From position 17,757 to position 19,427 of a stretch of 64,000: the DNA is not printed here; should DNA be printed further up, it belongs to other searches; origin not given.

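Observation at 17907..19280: TatD hydrolase fused in-frame to a compact radical SAM domain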

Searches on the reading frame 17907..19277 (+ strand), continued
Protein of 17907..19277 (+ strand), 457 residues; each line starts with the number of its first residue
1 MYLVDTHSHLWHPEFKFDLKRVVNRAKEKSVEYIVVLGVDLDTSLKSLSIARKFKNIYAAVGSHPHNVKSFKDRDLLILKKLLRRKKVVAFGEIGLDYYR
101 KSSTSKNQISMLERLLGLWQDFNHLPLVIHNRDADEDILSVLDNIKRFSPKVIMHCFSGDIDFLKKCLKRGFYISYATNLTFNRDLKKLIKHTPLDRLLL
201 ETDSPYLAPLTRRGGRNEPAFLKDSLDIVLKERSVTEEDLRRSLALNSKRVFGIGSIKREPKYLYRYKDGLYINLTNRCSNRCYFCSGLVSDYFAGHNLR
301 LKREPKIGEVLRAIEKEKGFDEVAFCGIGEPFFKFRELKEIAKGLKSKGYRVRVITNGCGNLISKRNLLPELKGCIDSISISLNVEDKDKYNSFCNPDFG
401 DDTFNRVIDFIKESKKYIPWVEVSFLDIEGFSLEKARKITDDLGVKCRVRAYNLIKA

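Call 39: fold_search(model_id=the predicted structure, library=pdb)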
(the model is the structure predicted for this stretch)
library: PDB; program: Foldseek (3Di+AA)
matches with E <= 10: 1614; with E <= 0.001: 116
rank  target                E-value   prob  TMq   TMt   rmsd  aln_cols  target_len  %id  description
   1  6l25_B                1.8e-22  1.00  0.53  0.95   1.4       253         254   31  Deoxyribonuclease from Staphylococcus aureus (released 2020-05-13)
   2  6l25_A                1.8e-22  1.00  0.54  0.95   1.5       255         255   31  Deoxyribonuclease from Staphylococcus aureus (released 2020-05-13)
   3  2gzx_A                7.9e-22  1.00  0.53  0.95   1.4       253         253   31  Crystal Structure of the TatD deoxyribonuclease MW0446 from Staphylococcus aureus. Northeast Structural Genomics Conso (released 2006-07-11)
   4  1j6o                  1.6e-21  1.00  0.53  0.92   2.5       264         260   32  Crystal structure of TatD-related deoxyribonuclease (TM0667) from Thermotoga maritima at 1.8 A resolution (released 2002-10-30)
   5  1yix_A                5.8e-21  1.00  0.53  0.90   2.1       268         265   32  Crystal structure of YCFH, TATD homolog from Escherichia coli K12, at 1.9 A resolution (released 2005-01-25)
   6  4p5u                  9.5e-21  1.00  0.54  0.93   1.8       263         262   29  Crystal structure of TatD (released 2014-08-27)
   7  3rcm                  3.8e-20  1.00  0.54  0.88   3.4       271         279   30  crystal structure of EFI target 500140:TatD family hydrolase from Pseudomonas putida (released 2011-04-20)
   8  1xwy                  4.0e-20  1.00  0.54  0.93   1.7       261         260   30  Crystal structure of tatD deoxyribonuclease from Escherichia coli K12 at 2.0 A resolution (released 2005-01-25)
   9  8efg                  6.1e-18  1.00  0.53  0.81   2.7       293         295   24  Crystal structure of human TATDN1 bound to dAMP and two zinc ions (released 2023-02-22)
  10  2xio                  8.5e-18  1.00  0.52  0.81   2.6       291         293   24  Structure of putative deoxyribonuclease TATDN1 isoform a (released 2010-07-14)
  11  1zzm                  2.0e-17  1.00  0.53  0.93   1.6       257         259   26  Crystal structure of YJJV, TATD Homolog from Escherichia coli k12, at 1.8 A resolution (released 2005-06-28)
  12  3ipw                  7.4e-17  1.00  0.52  0.77   3.5       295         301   23  Crystal structure of hydrolase TatD family protein from Entamoeba histolytica (released 2009-09-01)
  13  2y1h_A                1.2e-16  1.00  0.51  0.86   2.3       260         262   26  Crystal structure of the human TatD-domain protein 3 (TATDN3) (released 2010-12-29)
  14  2y1h_B                1.7e-15  1.00  0.50  0.85   2.5       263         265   26  Crystal structure of the human TatD-domain protein 3 (TATDN3) (released 2010-12-29)
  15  3e2v_B                7.2e-15  1.00  0.51  0.64   4.7       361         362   18  Crystal structure of an uncharacterized amidohydrolase from Saccharomyces cerevisiae (released 2008-08-26)
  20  8fo0                  6.6e-06  1.00  0.32  0.58   4.3       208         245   15  The structure of a crystallizable variant of E. coli pyruvate formate-lyase activating enzyme bound to a partially cleav (released 2023-05-24)
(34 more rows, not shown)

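Call 62: search_protein_families(library=pfam, proteins=[P0126, P0127, P0236, P0219, P0165, P0214], max_evalue=0.00001)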
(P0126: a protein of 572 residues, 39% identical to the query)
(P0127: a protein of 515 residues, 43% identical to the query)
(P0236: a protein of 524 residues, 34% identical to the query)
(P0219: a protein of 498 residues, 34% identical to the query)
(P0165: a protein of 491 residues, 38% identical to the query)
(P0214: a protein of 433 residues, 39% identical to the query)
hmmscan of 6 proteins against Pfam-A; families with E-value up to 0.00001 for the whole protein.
P0126 (572 aa): 2 families
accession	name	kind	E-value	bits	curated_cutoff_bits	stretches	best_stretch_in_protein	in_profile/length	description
PF01026.27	TatD_DNase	-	4e-83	279.1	27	1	115-365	1-253/253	TatD related DNase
PF04055.27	Radical_SAM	-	9.3e-13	49.1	29.5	1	386-545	2-154/166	Radical SAM superfamily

P0127 (515 aa): 2 families
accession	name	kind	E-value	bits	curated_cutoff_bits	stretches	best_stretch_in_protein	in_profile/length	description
PF01026.27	TatD_DNase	-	6.5e-82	275.2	27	1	4-265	1-253/253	TatD related DNase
PF04055.27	Radical_SAM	-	8.1e-13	49.3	29.5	1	380-499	46-163/166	Radical SAM superfamily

P0236 (524 aa): 2 families
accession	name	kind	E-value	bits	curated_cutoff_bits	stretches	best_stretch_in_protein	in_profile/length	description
PF01026.27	TatD_DNase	-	1.5e-55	188.8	27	1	4-312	1-252/253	TatD related DNase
PF04055.27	Radical_SAM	-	6.5e-16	59.4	29.5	1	337-504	3-159/166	Radical SAM superfamily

P0219 (498 aa): 2 families
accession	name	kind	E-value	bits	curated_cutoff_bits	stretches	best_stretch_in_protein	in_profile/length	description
PF01026.27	TatD_DNase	-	4.4e-74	249.5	27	1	9-290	1-253/253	TatD related DNase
PF04055.27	Radical_SAM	-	6.8e-12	46.3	29.5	1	312-483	1-164/166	Radical SAM superfamily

P0165 (491 aa): 2 families
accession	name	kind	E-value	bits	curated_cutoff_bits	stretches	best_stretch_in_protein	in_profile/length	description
PF01026.27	TatD_DNase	-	4.7e-80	269.1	27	1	9-283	1-253/253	TatD related DNase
PF04055.27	Radical_SAM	-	1.6e-13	51.6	29.5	1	306-442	2-133/166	Radical SAM superfamily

P0214 (433 aa): 3 families
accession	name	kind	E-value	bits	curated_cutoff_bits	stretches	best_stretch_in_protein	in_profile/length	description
PF01026.27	TatD_DNase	-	2.8e-83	279.6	27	1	86-338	1-253/253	TatD related DNase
PF02021.23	UPF0102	-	3.7e-09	37.3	23.6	1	12-53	1-38/80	Uncharacterised protein family UPF0102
PF04055.27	Radical_SAM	-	4.9e-06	27.2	29.5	0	358-421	1-61/166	Radical SAM superfamily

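Call 64: search_protein_families(library=padloc, proteins=[window:17907-19277:+], max_evalue=0.001)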
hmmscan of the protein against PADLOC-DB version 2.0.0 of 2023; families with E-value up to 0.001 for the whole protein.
window:17907-19277:+ (457 aa): 3 families
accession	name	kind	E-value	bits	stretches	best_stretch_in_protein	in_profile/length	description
PDLC02215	QatD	-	8.8e-24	82.3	1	3-246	6-241/250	-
PDLC02903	pVip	-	4.2e-09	34.3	1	273-389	4-106/257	Viperins not associated with kinases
PDLC02904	pVip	-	4.7e-09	34.1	1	274-389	8-113/262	Viperins associated with kinases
